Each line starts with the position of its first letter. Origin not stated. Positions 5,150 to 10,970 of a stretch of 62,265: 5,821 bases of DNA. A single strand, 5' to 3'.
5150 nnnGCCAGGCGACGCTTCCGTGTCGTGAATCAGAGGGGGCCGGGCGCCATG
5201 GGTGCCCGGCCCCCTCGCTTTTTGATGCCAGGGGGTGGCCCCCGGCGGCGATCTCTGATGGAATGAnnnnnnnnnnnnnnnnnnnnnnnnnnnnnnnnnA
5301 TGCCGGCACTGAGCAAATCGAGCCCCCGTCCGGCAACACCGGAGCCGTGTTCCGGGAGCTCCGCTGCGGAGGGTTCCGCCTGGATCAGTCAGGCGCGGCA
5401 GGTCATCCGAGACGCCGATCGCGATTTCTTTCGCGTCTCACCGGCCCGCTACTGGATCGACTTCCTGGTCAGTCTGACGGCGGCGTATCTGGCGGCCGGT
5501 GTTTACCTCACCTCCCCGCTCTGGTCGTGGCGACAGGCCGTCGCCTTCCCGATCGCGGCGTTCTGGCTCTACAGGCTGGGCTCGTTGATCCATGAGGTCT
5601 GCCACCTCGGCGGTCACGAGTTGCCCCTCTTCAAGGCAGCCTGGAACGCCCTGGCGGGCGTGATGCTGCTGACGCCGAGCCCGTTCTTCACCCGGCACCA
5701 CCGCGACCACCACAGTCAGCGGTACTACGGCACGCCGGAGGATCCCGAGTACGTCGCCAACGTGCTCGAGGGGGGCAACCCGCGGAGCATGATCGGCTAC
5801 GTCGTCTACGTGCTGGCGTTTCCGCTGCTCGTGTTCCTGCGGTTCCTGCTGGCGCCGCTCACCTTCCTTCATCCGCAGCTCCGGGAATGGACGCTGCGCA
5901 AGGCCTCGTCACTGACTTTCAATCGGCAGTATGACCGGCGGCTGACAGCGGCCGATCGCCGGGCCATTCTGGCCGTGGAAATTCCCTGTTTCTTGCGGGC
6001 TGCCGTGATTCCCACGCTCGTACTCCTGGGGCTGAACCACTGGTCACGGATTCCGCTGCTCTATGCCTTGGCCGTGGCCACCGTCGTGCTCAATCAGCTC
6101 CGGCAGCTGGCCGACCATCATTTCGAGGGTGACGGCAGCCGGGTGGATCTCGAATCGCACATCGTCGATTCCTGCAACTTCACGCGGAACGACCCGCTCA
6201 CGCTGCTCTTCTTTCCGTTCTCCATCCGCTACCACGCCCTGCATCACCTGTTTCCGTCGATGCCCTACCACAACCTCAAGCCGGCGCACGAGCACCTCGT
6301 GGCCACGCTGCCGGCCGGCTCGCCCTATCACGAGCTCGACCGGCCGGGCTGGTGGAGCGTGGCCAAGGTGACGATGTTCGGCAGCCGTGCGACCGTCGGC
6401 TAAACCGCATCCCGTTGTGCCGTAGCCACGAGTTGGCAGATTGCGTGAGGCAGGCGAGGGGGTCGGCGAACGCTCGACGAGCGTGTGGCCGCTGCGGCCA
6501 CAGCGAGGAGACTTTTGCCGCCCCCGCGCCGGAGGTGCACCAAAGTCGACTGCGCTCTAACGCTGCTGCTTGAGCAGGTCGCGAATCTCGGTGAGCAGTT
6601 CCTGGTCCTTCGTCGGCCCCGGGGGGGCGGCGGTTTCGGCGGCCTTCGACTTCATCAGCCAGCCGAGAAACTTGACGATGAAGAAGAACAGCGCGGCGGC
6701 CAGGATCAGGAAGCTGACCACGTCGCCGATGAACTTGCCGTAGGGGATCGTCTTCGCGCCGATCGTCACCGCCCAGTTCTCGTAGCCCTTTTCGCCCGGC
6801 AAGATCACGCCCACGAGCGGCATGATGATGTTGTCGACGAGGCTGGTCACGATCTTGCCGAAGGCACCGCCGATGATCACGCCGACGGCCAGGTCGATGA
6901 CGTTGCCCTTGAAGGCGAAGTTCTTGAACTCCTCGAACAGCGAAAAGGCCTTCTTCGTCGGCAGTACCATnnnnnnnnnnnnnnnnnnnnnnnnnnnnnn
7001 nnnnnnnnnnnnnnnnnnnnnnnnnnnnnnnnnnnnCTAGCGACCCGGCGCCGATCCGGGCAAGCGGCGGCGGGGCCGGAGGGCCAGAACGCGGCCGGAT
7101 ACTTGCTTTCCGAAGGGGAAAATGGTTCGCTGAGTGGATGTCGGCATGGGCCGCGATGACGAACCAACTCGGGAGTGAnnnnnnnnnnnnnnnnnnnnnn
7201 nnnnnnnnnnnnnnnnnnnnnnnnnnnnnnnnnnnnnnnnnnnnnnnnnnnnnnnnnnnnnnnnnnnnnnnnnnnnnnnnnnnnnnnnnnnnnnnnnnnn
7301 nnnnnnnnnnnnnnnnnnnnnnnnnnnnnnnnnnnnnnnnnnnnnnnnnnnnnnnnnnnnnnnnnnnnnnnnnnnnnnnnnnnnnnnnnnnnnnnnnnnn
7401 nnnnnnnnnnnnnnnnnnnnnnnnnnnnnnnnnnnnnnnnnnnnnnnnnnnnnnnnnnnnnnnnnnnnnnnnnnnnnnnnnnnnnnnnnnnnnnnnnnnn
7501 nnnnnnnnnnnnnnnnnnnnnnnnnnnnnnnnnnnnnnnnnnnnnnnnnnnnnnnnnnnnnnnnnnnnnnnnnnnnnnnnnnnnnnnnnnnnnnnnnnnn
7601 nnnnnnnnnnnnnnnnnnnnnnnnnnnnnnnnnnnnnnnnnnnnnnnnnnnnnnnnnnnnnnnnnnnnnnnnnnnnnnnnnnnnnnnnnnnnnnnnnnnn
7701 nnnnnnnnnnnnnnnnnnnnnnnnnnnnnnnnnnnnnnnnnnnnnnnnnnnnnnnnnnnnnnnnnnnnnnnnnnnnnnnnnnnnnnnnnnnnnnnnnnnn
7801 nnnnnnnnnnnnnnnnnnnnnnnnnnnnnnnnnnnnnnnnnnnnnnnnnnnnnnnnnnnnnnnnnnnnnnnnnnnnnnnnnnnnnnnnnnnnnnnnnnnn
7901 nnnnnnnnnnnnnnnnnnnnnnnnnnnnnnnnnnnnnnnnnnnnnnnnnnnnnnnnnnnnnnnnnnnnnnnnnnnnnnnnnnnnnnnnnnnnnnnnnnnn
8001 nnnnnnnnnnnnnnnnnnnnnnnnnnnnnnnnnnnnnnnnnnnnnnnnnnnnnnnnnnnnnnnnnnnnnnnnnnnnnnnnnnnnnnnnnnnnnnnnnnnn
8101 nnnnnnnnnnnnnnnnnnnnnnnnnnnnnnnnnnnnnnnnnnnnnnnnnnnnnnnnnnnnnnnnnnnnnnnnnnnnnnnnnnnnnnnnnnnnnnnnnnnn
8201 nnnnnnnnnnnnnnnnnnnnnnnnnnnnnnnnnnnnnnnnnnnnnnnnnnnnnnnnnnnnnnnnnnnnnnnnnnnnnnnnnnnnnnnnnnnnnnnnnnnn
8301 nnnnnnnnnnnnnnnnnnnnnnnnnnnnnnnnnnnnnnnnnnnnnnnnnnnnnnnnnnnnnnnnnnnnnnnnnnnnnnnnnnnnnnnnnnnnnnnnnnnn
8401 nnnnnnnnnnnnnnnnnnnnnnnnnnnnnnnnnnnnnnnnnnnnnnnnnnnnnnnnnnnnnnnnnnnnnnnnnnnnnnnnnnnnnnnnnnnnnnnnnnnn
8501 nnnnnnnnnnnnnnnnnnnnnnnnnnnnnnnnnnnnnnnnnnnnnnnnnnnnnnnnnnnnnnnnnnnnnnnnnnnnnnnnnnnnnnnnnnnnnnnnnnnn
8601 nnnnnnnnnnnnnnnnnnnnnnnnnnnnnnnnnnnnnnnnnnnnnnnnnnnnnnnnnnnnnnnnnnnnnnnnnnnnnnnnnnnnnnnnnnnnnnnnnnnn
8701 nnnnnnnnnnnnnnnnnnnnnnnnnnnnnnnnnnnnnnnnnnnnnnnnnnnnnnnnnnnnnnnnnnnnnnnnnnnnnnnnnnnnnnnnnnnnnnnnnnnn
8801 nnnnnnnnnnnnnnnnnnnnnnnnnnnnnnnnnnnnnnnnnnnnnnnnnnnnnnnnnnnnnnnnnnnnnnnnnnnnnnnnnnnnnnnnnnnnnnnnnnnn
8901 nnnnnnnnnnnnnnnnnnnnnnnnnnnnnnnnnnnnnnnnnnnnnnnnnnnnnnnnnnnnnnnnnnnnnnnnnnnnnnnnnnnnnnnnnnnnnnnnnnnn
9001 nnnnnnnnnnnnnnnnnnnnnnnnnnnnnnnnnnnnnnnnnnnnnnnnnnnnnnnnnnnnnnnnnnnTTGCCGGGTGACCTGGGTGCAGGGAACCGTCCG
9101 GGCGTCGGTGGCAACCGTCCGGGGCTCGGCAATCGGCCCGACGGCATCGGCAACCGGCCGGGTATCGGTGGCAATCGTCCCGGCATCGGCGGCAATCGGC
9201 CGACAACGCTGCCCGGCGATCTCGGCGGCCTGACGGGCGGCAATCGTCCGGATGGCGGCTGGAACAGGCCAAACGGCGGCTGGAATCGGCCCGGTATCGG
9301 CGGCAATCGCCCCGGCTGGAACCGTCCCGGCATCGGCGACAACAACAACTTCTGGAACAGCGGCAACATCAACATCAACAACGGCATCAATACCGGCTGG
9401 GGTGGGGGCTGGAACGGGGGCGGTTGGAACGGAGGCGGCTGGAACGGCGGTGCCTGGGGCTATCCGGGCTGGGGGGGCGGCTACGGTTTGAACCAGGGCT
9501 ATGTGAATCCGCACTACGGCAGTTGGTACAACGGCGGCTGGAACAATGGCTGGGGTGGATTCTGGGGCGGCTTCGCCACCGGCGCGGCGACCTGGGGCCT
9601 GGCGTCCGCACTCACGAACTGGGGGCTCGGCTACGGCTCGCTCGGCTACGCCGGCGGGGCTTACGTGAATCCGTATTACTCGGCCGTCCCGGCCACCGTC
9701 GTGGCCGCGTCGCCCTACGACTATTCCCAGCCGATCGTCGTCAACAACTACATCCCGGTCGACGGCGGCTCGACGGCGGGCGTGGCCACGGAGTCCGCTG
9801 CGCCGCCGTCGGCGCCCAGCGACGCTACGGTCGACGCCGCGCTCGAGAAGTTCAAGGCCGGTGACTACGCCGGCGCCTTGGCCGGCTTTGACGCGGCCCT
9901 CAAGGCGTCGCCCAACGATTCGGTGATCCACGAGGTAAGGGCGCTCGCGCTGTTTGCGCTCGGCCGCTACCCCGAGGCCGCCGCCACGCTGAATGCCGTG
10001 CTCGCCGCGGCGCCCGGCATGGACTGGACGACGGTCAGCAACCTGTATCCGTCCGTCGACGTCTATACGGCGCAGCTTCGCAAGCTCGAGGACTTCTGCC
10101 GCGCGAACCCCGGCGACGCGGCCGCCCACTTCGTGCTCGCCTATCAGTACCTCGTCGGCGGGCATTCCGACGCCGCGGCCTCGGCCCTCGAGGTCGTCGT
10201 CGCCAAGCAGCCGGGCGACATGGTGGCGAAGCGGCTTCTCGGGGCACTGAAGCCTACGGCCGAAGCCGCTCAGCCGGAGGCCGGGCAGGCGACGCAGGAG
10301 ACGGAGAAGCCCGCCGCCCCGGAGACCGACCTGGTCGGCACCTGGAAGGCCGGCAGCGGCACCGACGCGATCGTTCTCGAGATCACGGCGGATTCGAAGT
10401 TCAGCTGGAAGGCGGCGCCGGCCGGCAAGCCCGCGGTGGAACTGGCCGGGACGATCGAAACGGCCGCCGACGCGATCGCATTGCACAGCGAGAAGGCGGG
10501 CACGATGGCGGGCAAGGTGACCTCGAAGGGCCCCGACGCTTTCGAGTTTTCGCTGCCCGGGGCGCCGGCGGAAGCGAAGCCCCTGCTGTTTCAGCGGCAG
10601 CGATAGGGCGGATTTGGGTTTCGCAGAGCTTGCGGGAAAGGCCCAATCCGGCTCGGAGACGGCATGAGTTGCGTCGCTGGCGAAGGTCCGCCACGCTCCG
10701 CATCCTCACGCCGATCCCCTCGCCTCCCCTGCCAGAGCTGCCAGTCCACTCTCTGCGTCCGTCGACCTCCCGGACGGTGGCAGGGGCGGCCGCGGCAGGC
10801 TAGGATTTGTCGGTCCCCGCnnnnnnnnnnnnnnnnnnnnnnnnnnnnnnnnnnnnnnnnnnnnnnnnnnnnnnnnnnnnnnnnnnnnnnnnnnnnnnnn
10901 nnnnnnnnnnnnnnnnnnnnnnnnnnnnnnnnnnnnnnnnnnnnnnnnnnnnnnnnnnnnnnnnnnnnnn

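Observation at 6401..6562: A 160-bp structured intergenic element present six times, with termini coinciding with stop codons of flanking genes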

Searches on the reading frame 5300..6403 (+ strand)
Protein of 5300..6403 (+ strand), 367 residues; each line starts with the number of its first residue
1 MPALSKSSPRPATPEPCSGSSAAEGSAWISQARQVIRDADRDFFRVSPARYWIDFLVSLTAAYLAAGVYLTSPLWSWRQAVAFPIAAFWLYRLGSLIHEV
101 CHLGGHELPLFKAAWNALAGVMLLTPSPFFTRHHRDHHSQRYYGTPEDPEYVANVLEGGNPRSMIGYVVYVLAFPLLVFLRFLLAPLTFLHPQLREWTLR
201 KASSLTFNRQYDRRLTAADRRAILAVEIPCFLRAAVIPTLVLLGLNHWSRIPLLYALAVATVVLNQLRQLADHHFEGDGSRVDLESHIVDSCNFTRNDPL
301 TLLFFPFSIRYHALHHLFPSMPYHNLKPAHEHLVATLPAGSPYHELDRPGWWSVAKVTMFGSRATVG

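Call 75: search_protein_families(library=pfam, proteins=[window:5300-6403:+], max_evalue=0.00001)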
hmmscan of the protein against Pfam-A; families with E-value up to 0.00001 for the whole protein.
window:5300-6403:+ (367 aa): 1 family
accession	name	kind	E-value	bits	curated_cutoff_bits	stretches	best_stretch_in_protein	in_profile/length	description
PF00487.30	FA_desaturase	-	1.1e-26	94.6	29.7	1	77-345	3-251/253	Fatty acid desaturase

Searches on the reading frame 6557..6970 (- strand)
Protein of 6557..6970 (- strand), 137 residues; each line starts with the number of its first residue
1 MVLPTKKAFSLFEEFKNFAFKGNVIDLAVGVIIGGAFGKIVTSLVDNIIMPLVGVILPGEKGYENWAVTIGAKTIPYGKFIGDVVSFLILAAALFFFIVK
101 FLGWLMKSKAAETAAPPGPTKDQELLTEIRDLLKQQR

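Call 75: search_protein_families(library=pfam, proteins=[window:6557-6970:-], max_evalue=0.00001)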
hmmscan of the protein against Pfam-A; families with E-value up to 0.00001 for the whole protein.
window:6557-6970:- (137 aa): 1 family
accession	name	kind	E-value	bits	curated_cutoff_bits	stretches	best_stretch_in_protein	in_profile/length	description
PF01741.23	MscL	-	8.7e-40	136.3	27.4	1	11-134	1-123/123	Large-conductance mechanosensitive channel, MscL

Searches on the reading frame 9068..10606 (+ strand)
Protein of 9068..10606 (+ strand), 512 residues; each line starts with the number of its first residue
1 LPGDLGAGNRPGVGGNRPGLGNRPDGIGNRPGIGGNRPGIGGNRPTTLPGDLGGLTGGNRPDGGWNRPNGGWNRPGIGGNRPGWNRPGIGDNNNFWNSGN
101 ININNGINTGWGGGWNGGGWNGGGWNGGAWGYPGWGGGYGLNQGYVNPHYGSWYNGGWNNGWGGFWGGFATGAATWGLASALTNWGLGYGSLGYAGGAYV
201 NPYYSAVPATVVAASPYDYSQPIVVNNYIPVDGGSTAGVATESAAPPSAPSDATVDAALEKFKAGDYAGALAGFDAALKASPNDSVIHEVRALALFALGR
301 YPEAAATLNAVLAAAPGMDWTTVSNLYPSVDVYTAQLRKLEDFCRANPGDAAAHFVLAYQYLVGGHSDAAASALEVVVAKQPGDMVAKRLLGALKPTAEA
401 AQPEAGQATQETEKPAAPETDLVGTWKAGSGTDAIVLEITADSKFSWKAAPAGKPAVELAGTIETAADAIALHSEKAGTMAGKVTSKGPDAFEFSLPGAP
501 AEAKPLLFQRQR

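Call 75: search_protein_families(library=pfam, proteins=[window:9068-10606:+], max_evalue=0.00001)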
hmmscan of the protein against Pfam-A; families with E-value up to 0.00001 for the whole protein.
window:9068-10606:+ (512 aa): 5 families
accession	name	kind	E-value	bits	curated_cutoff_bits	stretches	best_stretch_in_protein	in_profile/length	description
PF13432.12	TPR_16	-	1.3e-12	48.3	32.7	1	256-318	2-64/65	Tetratricopeptide repeat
PF14559.12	TPR_19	-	3.1e-12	47.1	25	1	262-317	2-57/68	Tetratricopeptide repeat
PF13428.12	TPR_14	-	3.3e-08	33.9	23.5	0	290-317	6-33/44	Tetratricopeptide repeat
PF07719.23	TPR_2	-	2.8e-07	30.6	27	0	289-317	5-33/34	Tetratricopeptide repeat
PF14561.12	TPR_20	-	7.5e-06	26.6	25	0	334-383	5-54/90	Tetratricopeptide repeat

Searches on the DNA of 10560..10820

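Call 42: search_rna_families(source=window, start=10560, end=10820, threshold=evalue, max_evalue=10, show_alignments=2)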
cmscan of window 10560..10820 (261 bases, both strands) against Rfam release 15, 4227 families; matches with E-value up to 10: 0.
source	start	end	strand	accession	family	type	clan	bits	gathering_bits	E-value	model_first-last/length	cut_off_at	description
